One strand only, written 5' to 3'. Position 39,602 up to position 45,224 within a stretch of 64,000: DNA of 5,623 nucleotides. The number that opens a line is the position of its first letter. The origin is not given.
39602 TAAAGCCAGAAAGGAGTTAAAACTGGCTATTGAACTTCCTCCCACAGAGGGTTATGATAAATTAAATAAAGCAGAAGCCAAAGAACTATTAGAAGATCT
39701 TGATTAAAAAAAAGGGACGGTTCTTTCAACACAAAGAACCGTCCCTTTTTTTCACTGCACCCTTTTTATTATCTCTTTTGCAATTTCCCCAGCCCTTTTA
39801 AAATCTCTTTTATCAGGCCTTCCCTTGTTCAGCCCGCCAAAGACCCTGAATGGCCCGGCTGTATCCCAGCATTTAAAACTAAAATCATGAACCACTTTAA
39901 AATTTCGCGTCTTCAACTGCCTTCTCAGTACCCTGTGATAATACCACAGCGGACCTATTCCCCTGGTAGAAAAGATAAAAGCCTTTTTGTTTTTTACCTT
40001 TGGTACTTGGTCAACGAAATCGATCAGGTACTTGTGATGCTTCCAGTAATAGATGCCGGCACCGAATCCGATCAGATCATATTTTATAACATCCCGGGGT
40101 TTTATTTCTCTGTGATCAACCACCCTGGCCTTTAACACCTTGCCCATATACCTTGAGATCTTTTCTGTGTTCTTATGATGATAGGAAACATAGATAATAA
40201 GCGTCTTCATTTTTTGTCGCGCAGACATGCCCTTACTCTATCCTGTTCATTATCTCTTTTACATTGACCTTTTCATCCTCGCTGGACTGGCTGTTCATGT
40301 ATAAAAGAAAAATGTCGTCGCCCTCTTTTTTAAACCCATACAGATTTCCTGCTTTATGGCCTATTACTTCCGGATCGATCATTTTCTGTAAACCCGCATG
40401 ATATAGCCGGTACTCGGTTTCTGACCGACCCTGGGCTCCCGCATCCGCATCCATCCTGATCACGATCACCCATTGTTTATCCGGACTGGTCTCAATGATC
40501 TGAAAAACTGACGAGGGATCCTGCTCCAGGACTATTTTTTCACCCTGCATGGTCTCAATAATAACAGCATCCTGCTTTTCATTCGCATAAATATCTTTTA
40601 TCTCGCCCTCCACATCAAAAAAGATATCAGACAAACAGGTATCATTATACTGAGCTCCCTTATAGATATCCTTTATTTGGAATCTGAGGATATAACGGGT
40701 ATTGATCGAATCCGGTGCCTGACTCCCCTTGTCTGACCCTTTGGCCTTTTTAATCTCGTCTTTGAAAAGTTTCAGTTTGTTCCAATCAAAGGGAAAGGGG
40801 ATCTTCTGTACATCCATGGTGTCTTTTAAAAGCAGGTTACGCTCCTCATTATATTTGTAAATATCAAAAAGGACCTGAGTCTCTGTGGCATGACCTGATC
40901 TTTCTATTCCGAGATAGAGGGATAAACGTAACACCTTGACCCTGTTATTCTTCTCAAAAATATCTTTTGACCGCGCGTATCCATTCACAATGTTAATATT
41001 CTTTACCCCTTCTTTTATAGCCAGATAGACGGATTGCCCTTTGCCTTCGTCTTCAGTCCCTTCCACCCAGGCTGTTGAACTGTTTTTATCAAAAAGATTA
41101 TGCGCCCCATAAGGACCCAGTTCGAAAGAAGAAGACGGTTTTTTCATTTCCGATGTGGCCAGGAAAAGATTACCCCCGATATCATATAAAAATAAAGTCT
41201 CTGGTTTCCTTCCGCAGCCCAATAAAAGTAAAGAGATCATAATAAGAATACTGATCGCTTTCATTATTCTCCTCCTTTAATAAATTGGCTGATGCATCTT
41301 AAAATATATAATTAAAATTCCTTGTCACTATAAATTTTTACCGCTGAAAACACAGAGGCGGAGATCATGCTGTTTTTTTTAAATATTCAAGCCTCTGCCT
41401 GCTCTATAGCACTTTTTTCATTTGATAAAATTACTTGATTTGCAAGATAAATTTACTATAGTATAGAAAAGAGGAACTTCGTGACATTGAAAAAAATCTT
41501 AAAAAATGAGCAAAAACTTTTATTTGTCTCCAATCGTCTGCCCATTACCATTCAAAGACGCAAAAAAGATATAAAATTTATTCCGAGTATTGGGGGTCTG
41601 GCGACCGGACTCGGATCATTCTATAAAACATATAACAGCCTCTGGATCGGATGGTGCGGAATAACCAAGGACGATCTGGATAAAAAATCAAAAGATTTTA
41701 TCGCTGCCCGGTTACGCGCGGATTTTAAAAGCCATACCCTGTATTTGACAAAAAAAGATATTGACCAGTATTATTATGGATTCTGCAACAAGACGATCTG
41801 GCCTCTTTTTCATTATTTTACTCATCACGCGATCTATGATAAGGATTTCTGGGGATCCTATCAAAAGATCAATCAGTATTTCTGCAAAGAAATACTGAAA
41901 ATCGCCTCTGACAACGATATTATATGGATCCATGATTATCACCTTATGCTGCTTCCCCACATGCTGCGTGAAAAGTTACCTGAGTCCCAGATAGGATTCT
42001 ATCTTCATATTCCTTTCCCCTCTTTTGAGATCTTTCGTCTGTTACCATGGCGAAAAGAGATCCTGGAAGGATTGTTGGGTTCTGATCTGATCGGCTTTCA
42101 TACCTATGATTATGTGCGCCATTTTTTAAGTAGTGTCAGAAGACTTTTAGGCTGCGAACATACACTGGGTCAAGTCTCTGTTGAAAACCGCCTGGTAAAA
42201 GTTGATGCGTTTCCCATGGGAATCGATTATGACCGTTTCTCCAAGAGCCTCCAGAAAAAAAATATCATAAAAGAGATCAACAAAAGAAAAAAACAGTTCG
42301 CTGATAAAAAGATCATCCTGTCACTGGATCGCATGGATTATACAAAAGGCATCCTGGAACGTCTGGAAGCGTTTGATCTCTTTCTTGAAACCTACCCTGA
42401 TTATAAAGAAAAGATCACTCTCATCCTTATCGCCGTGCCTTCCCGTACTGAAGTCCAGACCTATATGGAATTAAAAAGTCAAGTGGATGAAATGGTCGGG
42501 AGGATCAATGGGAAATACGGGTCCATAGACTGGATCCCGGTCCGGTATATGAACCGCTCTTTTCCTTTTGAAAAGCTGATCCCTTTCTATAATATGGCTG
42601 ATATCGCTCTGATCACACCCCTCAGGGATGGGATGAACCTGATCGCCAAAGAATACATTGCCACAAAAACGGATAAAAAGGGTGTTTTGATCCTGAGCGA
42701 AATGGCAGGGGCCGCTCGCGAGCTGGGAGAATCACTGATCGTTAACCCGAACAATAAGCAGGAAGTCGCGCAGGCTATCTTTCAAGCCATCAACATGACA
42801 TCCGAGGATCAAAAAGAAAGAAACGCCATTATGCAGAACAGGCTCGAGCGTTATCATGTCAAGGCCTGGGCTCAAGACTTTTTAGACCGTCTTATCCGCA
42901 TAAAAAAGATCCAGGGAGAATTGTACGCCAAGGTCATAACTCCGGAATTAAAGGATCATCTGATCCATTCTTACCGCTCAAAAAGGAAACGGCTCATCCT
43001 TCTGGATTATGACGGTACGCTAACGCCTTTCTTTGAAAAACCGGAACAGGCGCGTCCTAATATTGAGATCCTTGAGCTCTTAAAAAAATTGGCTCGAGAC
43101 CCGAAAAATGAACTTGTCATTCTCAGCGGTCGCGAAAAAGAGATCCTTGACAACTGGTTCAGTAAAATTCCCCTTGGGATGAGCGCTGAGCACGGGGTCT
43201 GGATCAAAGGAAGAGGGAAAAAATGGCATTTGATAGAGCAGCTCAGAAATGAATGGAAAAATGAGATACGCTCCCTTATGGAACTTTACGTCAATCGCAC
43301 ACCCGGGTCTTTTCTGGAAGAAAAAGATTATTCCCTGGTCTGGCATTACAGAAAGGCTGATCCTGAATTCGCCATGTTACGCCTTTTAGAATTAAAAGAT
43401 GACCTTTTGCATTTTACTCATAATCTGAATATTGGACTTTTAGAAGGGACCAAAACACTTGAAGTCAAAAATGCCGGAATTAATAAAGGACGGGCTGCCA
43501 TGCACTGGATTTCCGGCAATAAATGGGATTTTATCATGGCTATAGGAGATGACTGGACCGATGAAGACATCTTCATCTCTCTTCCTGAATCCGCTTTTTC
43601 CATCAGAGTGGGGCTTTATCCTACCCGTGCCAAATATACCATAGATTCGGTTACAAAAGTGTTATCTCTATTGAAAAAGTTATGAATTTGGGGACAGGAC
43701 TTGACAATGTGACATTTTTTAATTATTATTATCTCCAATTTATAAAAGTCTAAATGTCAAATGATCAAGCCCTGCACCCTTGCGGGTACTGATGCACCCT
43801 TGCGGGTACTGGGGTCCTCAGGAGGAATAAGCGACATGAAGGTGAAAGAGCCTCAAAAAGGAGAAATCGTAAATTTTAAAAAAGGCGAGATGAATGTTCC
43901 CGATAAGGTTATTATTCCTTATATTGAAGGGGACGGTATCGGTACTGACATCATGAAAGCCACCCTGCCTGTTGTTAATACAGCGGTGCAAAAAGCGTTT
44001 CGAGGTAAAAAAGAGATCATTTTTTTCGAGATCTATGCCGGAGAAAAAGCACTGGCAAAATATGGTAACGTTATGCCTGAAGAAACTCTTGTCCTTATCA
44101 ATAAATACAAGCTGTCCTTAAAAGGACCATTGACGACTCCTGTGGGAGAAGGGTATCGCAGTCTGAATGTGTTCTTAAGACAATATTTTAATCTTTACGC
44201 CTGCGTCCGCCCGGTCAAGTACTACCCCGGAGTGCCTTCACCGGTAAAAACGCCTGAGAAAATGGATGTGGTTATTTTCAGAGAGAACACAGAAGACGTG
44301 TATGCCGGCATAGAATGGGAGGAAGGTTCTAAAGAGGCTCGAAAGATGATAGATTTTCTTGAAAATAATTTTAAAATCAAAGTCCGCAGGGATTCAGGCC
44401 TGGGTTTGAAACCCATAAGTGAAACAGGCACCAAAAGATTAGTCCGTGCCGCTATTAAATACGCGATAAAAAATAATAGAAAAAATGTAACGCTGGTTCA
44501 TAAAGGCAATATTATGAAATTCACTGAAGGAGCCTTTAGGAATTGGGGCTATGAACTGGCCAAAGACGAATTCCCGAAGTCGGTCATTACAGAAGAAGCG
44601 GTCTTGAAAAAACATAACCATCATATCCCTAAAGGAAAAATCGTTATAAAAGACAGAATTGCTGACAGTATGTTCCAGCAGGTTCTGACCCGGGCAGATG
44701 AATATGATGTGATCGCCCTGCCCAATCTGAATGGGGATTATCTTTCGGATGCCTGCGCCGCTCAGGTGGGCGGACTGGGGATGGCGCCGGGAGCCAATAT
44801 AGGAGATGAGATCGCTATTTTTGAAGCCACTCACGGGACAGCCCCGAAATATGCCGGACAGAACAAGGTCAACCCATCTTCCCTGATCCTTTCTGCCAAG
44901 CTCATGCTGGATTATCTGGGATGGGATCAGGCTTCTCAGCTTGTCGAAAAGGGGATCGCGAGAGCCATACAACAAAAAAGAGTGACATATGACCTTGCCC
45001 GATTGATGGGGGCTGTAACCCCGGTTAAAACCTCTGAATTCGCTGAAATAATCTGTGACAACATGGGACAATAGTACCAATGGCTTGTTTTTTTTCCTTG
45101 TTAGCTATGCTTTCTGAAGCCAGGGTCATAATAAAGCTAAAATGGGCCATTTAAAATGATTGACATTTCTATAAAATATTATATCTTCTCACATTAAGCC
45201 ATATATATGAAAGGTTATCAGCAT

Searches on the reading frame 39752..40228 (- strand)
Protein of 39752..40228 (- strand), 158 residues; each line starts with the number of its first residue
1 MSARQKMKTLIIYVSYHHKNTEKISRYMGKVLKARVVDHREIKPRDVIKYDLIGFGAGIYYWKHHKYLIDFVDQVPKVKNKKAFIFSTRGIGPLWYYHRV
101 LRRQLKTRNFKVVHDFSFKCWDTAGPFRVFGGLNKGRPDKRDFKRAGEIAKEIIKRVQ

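Call 59: search_protein_families(library=pfam, proteins=[window:39752-40228:-], max_evalue=0.0001)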
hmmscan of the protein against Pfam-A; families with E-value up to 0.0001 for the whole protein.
window:39752-40228:- (158 aa): 1 family
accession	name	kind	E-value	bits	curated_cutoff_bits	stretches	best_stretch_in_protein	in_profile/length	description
PF12724.12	Flavodoxin_5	-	4.6e-11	43.7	27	1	10-89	1-84/145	Flavodoxin domain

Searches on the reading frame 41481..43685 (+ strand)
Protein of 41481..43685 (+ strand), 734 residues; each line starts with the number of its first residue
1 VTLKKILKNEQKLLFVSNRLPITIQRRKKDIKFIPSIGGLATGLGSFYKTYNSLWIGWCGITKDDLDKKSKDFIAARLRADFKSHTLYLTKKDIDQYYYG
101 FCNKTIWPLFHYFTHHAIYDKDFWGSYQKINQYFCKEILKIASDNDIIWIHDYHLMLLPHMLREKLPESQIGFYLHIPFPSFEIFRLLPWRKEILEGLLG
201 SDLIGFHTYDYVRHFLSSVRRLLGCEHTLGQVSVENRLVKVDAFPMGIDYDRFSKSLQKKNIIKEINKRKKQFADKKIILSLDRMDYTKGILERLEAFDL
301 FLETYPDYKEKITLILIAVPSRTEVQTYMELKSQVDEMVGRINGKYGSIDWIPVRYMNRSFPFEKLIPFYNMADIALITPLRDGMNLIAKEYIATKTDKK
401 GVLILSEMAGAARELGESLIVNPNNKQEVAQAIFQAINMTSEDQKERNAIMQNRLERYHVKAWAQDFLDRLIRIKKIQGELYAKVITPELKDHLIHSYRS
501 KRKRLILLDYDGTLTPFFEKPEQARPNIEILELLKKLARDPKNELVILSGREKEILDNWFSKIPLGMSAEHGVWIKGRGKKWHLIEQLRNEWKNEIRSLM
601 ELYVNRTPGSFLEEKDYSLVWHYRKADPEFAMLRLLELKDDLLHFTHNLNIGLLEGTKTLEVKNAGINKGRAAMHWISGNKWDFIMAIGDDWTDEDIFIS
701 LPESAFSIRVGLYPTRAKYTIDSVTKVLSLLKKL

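Call 59: search_protein_families(library=pfam, proteins=[window:41481-43685:+], max_evalue=0.0001)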
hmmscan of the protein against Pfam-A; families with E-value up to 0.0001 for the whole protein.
window:41481-43685:+ (734 aa): 2 families
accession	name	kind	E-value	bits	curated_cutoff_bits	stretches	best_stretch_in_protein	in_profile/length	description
PF00982.27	Glyco_transf_20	-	3.6e-162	540.8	32.5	1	12-471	2-471/473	Glycosyltransferase family 20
PF02358.22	Trehalose_PPase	-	3.7e-49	167.4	27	1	507-704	1-206/235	Trehalose-phosphatase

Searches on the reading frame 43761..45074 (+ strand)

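Call 59: search_protein_families(library=pfam, proteins=[window:43761-45074:+], max_evalue=0.0001)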
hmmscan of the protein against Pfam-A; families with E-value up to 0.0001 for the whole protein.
window:43761-45074:+ (437 aa): 1 family
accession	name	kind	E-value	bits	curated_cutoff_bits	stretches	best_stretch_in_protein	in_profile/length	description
PF00180.25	Iso_dh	-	1.8e-92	310.8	27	1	52-431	2-348/348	Isocitrate/isopropylmalate dehydrogenase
